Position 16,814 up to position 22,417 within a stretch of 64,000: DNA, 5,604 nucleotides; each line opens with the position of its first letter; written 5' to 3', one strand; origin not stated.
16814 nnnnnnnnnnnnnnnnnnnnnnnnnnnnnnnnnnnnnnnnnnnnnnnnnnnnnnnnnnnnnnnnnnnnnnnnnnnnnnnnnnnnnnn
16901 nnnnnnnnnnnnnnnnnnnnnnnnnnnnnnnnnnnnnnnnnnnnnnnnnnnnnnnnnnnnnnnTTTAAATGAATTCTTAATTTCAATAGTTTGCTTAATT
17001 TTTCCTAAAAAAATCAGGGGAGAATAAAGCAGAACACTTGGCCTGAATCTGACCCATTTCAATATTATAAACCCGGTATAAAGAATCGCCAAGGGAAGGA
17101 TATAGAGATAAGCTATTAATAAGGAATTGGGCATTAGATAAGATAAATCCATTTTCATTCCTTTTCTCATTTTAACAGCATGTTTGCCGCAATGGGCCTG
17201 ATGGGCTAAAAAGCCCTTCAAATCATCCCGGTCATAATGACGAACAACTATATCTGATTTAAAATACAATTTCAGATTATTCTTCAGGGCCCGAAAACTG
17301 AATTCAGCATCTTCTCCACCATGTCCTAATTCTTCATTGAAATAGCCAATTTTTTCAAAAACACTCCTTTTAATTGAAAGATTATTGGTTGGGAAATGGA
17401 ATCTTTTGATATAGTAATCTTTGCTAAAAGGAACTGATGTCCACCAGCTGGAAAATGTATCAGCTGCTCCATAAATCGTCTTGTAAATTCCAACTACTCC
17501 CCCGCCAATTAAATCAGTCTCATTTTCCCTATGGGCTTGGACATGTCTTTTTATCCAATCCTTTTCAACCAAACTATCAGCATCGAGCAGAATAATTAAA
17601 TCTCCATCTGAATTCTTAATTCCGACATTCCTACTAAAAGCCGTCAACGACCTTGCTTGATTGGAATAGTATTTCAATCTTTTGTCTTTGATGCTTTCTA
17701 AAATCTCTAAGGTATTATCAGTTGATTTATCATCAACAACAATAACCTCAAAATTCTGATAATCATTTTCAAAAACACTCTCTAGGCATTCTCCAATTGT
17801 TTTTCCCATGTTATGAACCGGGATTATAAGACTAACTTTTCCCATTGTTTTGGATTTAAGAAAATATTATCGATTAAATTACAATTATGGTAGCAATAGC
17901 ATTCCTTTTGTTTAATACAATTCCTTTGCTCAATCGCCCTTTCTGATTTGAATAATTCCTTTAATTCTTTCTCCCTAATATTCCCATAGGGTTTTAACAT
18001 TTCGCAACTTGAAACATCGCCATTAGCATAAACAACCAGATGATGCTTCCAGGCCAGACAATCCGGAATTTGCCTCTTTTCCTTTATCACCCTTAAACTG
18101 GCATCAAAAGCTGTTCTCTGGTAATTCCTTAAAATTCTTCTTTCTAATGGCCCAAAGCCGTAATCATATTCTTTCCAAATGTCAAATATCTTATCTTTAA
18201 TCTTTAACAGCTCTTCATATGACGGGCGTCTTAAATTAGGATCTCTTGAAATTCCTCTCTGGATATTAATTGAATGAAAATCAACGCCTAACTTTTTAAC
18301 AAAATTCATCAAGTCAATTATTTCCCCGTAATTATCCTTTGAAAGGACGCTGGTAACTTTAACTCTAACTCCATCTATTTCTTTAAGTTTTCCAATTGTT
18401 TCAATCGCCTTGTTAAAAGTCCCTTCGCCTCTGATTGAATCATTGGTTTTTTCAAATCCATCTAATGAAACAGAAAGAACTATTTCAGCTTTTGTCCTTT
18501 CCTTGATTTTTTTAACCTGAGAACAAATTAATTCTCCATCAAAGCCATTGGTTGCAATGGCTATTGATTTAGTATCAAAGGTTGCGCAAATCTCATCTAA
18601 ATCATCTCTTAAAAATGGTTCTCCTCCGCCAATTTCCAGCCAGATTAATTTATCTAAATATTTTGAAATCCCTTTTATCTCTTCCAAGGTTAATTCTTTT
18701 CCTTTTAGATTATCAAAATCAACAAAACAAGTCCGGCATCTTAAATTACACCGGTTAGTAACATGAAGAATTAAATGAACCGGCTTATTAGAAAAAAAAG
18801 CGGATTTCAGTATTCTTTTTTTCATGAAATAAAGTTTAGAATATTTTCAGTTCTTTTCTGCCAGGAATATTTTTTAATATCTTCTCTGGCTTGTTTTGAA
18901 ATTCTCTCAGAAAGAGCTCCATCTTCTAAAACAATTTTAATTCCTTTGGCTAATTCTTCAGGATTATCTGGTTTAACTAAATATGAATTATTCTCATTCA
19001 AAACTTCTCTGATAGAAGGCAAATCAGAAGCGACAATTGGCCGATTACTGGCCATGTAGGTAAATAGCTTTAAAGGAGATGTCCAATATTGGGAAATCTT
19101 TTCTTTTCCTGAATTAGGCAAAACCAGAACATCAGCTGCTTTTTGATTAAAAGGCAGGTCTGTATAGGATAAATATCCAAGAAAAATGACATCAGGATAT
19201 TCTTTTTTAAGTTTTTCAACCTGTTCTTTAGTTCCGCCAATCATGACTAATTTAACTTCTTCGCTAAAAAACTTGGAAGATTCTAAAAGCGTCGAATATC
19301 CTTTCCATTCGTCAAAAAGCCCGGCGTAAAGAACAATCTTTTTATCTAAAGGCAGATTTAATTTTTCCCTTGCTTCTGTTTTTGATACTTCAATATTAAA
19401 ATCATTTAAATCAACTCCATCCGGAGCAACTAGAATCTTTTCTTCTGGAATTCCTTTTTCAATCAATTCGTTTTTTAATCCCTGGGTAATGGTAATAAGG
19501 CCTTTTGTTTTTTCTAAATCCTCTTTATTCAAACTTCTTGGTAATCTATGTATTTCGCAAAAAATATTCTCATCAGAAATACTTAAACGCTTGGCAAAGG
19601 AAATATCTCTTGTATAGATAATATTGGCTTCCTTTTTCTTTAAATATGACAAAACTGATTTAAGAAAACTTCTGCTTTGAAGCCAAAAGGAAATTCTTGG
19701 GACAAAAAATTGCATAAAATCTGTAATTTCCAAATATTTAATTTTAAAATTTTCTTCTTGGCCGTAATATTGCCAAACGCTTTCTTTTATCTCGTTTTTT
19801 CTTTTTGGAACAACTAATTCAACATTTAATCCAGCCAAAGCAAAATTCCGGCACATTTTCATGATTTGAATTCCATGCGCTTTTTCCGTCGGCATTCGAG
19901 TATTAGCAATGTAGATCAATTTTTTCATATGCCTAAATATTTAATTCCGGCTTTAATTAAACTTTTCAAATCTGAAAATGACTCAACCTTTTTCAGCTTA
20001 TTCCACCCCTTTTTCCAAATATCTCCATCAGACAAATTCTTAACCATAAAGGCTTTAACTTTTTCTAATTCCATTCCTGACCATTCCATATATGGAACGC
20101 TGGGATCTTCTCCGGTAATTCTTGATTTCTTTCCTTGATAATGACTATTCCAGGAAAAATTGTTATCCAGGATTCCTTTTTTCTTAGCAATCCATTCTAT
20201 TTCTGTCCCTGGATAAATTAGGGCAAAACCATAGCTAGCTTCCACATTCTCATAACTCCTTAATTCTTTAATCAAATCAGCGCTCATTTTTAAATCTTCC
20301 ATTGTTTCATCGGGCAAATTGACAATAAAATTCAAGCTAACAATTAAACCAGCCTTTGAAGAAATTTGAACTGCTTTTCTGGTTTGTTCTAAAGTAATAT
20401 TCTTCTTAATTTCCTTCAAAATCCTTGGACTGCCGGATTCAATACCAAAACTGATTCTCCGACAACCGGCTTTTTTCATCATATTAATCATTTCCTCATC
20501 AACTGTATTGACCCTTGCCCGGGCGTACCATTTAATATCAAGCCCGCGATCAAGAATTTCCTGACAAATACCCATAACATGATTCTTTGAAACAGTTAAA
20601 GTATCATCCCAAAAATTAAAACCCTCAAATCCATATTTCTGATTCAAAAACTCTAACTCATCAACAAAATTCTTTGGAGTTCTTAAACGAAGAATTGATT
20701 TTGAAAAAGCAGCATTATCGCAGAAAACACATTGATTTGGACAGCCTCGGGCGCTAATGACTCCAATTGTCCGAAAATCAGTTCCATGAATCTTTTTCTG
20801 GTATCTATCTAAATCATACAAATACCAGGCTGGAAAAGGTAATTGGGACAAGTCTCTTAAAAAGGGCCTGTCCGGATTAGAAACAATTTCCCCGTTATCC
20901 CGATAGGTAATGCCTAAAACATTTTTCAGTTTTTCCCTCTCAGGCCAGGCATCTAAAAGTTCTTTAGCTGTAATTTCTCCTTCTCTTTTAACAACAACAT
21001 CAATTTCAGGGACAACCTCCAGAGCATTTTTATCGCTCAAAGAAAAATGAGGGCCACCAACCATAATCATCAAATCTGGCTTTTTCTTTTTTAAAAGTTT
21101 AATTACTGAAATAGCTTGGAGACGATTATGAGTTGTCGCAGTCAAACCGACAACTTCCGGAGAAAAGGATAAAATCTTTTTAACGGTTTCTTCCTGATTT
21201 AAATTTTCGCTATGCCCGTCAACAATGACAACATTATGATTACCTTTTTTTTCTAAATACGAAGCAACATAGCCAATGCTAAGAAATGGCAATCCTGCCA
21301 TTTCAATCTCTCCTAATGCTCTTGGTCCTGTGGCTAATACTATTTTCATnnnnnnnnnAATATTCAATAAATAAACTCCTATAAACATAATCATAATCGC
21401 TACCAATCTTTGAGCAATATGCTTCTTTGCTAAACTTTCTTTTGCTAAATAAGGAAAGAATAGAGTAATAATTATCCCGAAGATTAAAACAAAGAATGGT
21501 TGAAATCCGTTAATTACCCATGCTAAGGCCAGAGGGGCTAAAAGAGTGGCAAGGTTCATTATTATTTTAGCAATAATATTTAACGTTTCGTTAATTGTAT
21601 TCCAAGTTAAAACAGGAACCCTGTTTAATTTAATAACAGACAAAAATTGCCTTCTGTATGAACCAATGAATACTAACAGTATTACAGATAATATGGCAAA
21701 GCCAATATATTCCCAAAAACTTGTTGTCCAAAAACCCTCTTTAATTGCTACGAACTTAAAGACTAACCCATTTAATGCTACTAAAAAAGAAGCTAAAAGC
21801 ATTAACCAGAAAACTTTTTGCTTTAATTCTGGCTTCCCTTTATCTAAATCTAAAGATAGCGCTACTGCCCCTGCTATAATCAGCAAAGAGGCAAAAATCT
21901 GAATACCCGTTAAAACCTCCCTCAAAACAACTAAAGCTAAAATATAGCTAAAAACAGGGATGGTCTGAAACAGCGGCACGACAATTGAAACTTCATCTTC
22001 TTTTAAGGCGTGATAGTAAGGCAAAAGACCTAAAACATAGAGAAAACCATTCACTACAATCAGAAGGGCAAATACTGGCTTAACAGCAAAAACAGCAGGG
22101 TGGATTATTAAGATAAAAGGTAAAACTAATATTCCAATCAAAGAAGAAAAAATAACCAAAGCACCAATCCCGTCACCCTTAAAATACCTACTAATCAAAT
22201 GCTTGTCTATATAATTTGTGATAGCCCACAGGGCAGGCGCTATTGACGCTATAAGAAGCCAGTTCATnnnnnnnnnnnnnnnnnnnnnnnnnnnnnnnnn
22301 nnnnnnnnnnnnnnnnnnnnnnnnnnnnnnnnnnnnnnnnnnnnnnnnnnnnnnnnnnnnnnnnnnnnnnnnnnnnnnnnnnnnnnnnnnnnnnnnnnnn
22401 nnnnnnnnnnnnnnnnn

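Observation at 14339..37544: Possible O-linked protein glycosylation system: ArnC/ArnT-like pair + Wzy_C/TPR ligase-like next to Ser/Thr-rich surface proteins and pilins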

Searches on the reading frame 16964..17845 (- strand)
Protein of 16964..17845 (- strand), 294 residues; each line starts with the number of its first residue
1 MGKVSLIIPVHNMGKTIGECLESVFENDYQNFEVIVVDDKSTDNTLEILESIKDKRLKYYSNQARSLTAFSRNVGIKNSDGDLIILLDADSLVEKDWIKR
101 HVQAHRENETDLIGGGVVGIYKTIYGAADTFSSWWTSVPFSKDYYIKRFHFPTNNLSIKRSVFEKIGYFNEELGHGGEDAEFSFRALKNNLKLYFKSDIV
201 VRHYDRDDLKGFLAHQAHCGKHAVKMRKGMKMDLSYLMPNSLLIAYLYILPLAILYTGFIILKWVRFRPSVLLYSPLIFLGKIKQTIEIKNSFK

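Call 4: search_protein_families(library=pfam, proteins=[window:16964-17845:-])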
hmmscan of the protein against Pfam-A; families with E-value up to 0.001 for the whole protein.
window:16964-17845:- (294 aa): 5 families
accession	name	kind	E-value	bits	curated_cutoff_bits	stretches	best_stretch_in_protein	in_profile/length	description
PF00535.33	Glycos_transf_2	-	1.9e-33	116.2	23.3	1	5-145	1-147/168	Glycosyl transferase family 2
PF10111.15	Glyco_tranf_2_2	-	5.2e-18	66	27.3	1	5-193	1-206/276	Glycosyltransferase like family 2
PF13641.12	Glyco_tranf_2_3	-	7.1e-16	59.3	27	1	4-212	3-220/230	Glycosyltransferase like family 2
PF13632.12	Glyco_trans_2_3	-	1.1e-10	42.2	27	1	84-218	2-138/198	Glycosyl transferase family group 2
PF13704.12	Glyco_tranf_2_4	-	0.00031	21.6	27.5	0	33-93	21-84/98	Glycosyl transferase family 2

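Call 16: search_protein_families(library=ncbifam, proteins=[window:16964-17845:-], max_evalue=0.01)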
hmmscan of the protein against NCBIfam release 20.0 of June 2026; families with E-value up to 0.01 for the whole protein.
window:16964-17845:- (294 aa): 26 families (the best 25 are shown)
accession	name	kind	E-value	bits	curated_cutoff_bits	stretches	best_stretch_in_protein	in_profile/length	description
NF041875.1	EPS_EpsD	equivalog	3.5e-27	95.7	370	1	4-228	1-232/325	exopolysaccharide biosynthesis glycosyltransferase EpsD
TIGR03965.1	mycofact_glyco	equivalog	7e-25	87.8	280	1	3-228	75-305/467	mycofactocin biosynthesis glycosyltransferase MftF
TIGR04283.1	glyco_like_mftF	equivalog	4.9e-18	65.5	182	1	4-200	1-183/221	TIGR04283 family arsenosugar biosynthesis glycosyltransferase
NF047683.1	TeichurnBiosyTuaG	equivalog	2e-17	63.7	400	1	3-109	7-115/252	teichuronic acid biosynthesis protein TuaG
NF038299.1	EPS_HpsN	equivalog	5.3e-17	61.8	425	1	3-117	2-119/317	hormogonium polysaccharide biosynthesis glycosyltransferase HpsN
TIGR03937.1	PgaC_IcaA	equivalog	1.5e-16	60.4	422.3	1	3-197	46-244/407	poly-beta-1,6-N-acetyl-D-glucosamine synthase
NF041394.1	GtaseAglG_Halo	equivalog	1.9e-16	60.2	440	1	3-179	2-184/304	glucosyl-dolichyl phosphate glucuronosyltransferase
NF007482.0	PRK10073.1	equivalog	2.8e-16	59.4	423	1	3-112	7-117/334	glycosyltransferase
NF038302.1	EPS_HpsE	equivalog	2.6e-14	52.9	300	1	5-114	4-121/307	hormogonium polysaccharide biosynthesis glycosyltransferase HpsE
TIGR03111.1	glyc2_xrt_Gpos1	hypoth_equivalog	1.1e-13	50.8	363.95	1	3-110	50-161/439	TIGR03111 family XrtG-associated glycosyltransferase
NF053739.1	GlytfEpsEBac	equivalog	5e-13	48.6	450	1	3-118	2-121/265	glycosyltransferase EpsE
NF050050.1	ProtGlycPglI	equivalog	1.6e-12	47.4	500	1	1-117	1-120/306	GalNAc(5)-diNAcBac-PP-undecaprenol beta-1,3-glucosyltransferase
TIGR01556.1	rhamnosyltran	subfamily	1.5e-10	40.7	200.55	1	29-204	19-201/281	rhamnosyltransferase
TIGR04017.1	WcaA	equivalog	2.9e-10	40.2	495.75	1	4-155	7-155/279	colanic acid biosynthesis glycosyltransferase WcaA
NF007453.0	PRK10018.1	equivalog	4.4e-10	39.7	382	1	4-155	8-156/280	colanic acid biosynthesis glycosyltransferase WcaA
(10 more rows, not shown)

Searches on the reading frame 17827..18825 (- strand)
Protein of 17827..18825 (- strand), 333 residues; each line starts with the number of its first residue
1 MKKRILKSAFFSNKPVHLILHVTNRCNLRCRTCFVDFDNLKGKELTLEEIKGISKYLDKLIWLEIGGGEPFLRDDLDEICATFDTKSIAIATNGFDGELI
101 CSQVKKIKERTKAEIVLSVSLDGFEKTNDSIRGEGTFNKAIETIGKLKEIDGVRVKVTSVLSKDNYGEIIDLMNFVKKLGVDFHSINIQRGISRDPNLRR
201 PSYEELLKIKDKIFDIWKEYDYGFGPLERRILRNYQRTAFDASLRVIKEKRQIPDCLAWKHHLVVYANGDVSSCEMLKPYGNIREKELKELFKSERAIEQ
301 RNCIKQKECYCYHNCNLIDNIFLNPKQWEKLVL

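Call 4: search_protein_families(library=pfam, proteins=[window:17827-18825:-])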
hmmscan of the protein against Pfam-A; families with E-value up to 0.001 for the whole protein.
window:17827-18825:- (333 aa): 2 families
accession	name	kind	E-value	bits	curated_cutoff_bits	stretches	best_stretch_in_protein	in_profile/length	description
PF04055.27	Radical_SAM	-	7.3e-16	59.2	29.5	1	22-176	3-166/166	Radical SAM superfamily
PF13186.11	SPASM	-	4.9e-07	30.4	21.5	1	256-315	1-66/67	Iron-sulfur cluster-binding domain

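Call 55: search_protein_families(library=ncbifam, proteins=[window:17827-18825:-], max_evalue=0.00001)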
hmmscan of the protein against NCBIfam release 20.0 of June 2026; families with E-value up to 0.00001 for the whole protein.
window:17827-18825:- (333 aa): 53 families (the best 25 are shown)
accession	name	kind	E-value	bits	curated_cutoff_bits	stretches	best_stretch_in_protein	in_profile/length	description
NF050035.1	rSAM_WgK_link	exception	1.8e-24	86.5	650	1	12-188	5-183/367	radical SAM/SPASM peptide maturase WgkB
TIGR04053.2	TIGR04053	equivalog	5.3e-21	75.3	395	1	11-194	3-195/366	TIGR04053 family radical SAM/SPASM domain-containing protein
TIGR04340.1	rSAM_ACGX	hypoth_equivalog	1.4e-20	73.8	400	1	19-310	6-308/341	radical SAM/SPASM domain protein, ACGX system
TIGR04055.1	rSAM_NirJ2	equivalog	2e-20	73.6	500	1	22-307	6-288/326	putative heme d1 biosynthesis radical SAM protein NirJ2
TIGR04054.1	rSAM_NirJ1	equivalog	3.7e-20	71.9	650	1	15-182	36-203/387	putative heme d1 biosynthesis radical SAM protein NirJ1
TIGR02666.1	moaA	equivalog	4.2e-20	72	284.05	1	18-216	12-219/336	GTP 3',8-cyclase MoaA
TIGR03962.1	mycofact_rSAM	equivalog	9.1e-19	67.8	265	1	14-183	10-180/339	mycofactocin radical SAM maturase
TIGR04051.1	rSAM_NirJ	equivalog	2.1e-18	66.4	515.45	1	18-182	4-169/354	heme d1 biosynthesis radical SAM protein NirJ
TIGR04545.1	rSAM_ahbD_hemeb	equivalog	2.9e-18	66.4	500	1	21-300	5-294/339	heme b synthase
TIGR03961.1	rSAM_PTO1314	hypoth_equivalog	4.3e-18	65.7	306.05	1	21-214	28-214/332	PTO1314 family radical SAM protein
TIGR02668.1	moaA_archaeal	equivalog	4.4e-18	65.3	325.25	1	18-221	12-218/303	GTP 3',8-cyclase MoaA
TIGR04250.1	SCM_rSAM_ScmE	equivalog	4.4e-18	65.3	400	1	19-300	6-299/358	SynChlorMet cassette radical SAM/SPASM protein ScmE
NF041298.1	rSAM_mat_DynA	equivalog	8.4e-18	64.5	450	1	20-310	5-309/356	dynobactin maturation radical SAM/SPASM protein DynA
TIGR04317.1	W_rSAM_matur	equivalog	9.8e-18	64.4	380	1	17-320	5-318/349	tungsten cofactor oxidoreductase radical SAM maturase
NF001199.0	PRK00164.2-1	equivalog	3.1e-17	62.7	231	1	17-215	13-215/308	GTP 3',8-cyclase MoaA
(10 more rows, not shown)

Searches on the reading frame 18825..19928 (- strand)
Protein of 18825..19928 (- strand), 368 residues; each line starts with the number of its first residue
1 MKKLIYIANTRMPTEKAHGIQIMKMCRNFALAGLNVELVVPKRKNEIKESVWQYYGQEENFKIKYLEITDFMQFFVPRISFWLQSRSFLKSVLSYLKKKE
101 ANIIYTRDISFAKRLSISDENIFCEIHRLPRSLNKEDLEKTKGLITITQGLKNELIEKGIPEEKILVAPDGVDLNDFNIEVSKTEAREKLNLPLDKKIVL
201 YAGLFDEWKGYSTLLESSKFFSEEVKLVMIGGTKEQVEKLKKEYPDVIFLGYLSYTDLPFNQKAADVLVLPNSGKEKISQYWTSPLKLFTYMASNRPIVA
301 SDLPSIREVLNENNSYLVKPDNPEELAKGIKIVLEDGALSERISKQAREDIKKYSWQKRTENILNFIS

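Call 4: search_protein_families(library=pfam, proteins=[window:18825-19928:-])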
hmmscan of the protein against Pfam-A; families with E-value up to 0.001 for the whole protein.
window:18825-19928:- (368 aa): 4 families
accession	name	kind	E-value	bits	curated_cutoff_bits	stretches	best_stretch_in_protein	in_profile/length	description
PF00534.26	Glycos_transf_1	-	2.4e-24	86.2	26.4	1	183-349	2-171/172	Glycosyl transferases group 1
PF13692.12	Glyco_trans_1_4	-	3.8e-21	76.3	27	1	197-336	2-142/142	Glycosyl transferases group 1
PF13524.12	Glyco_trans_1_2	-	1.5e-08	35.2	25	1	243-364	23-143/144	Glycosyl transferase-like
PF13439.12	Glyco_transf_4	-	5.5e-07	30.2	28.5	1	22-175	8-169/170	Glycosyltransferase Family 4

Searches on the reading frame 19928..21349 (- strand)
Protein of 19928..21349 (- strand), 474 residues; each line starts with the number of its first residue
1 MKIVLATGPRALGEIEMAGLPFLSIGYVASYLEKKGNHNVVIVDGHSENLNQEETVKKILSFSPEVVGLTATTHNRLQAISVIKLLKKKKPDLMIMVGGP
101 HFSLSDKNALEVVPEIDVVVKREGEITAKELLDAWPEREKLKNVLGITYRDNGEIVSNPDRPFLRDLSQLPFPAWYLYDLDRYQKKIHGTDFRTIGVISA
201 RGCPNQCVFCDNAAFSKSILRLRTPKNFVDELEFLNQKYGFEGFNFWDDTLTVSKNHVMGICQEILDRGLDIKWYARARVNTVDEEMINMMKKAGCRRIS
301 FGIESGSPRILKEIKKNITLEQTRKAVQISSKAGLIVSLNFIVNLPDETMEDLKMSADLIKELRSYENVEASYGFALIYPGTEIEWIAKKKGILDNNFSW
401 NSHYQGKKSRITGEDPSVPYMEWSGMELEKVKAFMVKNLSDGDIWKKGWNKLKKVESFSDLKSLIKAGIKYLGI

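Call 4: search_protein_families(library=pfam, proteins=[window:19928-21349:-])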
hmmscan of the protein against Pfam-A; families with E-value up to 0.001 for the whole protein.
window:19928-21349:- (474 aa): 2 families
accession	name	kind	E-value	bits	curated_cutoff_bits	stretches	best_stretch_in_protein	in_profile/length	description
PF04055.27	Radical_SAM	-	6.1e-26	92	29.5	1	198-360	2-166/166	Radical SAM superfamily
PF02310.24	B12-binding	-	2.3e-19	69.9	32.1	1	24-131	16-120/121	B12 binding domain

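Call 55: search_protein_families(library=ncbifam, proteins=[window:19928-21349:-], max_evalue=0.00001)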
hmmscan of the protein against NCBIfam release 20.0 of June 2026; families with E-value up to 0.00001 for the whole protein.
window:19928-21349:- (474 aa): 27 families (the best 25 are shown)
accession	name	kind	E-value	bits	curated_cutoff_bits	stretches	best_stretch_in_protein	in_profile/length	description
NF050148.1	rSAM_ApyD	equivalog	2e-64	218.1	750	1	53-362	64-365/645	RiPP biosynthesis radical SAM protein ApyD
TIGR02026.1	BchE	equivalog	6.2e-61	206.7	481.35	1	19-356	19-358/497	magnesium-protoporphyrin IX monomethyl ester anaerobic oxidative cyclase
TIGR03471.1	HpnJ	equivalog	4.8e-54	184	577.6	1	42-404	49-403/472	hopanoid biosynthesis associated radical SAM protein HpnJ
TIGR04385.1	B12_rSAM_cofa1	equivalog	9.5e-51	173.4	450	1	23-397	21-403/438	B12 lower ligand biosynthesis radical SAM protein BzaD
TIGR04479.1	bcpD_PhpK_rSAM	subfamily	4.5e-42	144.1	600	1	16-365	66-411/504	PhpK family radical SAM P-methyltransferase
NF038361.1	rSAM_Sden_1168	equivalog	6.7e-38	130.6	575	1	50-364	127-452/560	Sden_1168 family B12-binding radical SAM P-methyltransferase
TIGR03975.1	rSAM_ocin_1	subfamily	2.3e-37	128.8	281.85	1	53-363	118-430/606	RiPP maturation radical SAM C-methyltransferase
TIGR04072.2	rSAM_ladder_B12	equivalog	1.1e-33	116.6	360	1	24-397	20-381/443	lipid biosynthesis B12-binding/radical SAM protein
TIGR04367.1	HpnR_B12_rSAM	equivalog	2.5e-32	112.1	650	1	23-389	23-373/490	hopanoid C-3 methylase HpnR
TIGR04014.1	B12_SAM_MJ_0865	equivalog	1.1e-29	103.5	360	1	62-364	37-337/434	methyl-coenzyme M reductase glutamine C-methyltransferase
TIGR04013.1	B12_SAM_MJ_1487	hypoth_equivalog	1.3e-29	103.2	251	2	279-389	248-358/382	TIGR04013 family B12-binding domain/radical SAM domain-containing protein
NF033070.1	rSAM_AprD4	equivalog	8.9e-26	90.8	500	1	162-397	165-399/456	AprD4 family radical SAM diol-dehydratase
NF045585.1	rSAM_slr0320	equivalog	2.1e-23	82.6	775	1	83-399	129-448/511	photosystem II high light acclimation radical SAM protein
TIGR04295.1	B12_rSAM_oligo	hypoth_equivalog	1e-22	80.4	400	1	23-321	26-319/422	TIGR04295 family B12-binding domain-containing radical SAM protein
NF040542.1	rSAM_RCCLKC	equivalog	2e-19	70.1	450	1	29-363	20-350/423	arsinothricin biosynthesis radical SAM protein ArsL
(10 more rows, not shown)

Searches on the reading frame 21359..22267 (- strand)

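Call 4: search_protein_families(library=pfam, proteins=[window:21359-22267:-])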
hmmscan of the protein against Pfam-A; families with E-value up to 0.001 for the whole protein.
window:21359-22267:- (303 aa): 1 family
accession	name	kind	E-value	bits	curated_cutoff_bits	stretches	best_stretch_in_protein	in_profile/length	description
PF00892.27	EamA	-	2.2e-10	41.4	28.2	1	3-138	3-134/135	EamA-like transporter family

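Call 16: search_protein_families(library=ncbifam, proteins=[window:21359-22267:-], max_evalue=0.01)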
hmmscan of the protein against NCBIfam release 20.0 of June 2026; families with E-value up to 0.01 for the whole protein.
window:21359-22267:- (303 aa): 2 families
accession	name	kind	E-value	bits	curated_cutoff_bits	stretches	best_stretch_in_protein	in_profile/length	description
TIGR00950.1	2A78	equivalog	0.0006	19.3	230.2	1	43-202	27-179/264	carboxylate/amino acid/amine transporter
TIGR03340.1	phn_DUF6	hypoth_equivalog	0.0056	16.4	288.15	1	35-299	29-279/281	phosphonate utilization associated putative membrane protein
